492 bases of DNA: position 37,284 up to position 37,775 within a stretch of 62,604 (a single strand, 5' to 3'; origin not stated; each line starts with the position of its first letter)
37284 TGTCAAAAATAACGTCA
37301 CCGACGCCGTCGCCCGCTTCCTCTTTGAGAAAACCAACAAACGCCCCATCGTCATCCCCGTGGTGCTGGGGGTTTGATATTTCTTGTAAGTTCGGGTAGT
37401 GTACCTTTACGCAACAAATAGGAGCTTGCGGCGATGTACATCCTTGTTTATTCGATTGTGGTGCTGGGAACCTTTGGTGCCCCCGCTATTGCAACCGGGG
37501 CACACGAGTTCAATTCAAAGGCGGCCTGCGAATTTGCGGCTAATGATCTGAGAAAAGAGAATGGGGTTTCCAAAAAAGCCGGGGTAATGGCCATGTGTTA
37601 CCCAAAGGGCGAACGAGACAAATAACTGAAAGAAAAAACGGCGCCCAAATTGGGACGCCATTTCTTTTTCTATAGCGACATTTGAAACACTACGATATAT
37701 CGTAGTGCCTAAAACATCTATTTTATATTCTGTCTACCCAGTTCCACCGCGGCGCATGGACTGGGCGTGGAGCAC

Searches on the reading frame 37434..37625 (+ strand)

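Call 7: search_protein_families(library=pfam, proteins=[window:37434-37625:+], max_evalue=0.01)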
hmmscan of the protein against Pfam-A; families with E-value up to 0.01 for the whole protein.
window:37434-37625:+ (63 aa): 0 families

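Call 79: search_protein_families(library=phrogs, proteins=[window:37434-37625:+], max_evalue=0.01)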
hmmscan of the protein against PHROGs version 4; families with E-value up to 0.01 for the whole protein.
window:37434-37625:+ (63 aa): 1 family
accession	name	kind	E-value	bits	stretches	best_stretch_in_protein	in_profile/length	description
phrog_3766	-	unknown function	0.0015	19.7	1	8-59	7-61/66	-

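Call 80: search_protein_families(library=padloc, proteins=[window:37434-37625:+], max_evalue=0.01)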
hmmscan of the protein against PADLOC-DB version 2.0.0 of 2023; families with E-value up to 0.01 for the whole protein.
window:37434-37625:+ (63 aa): 0 families
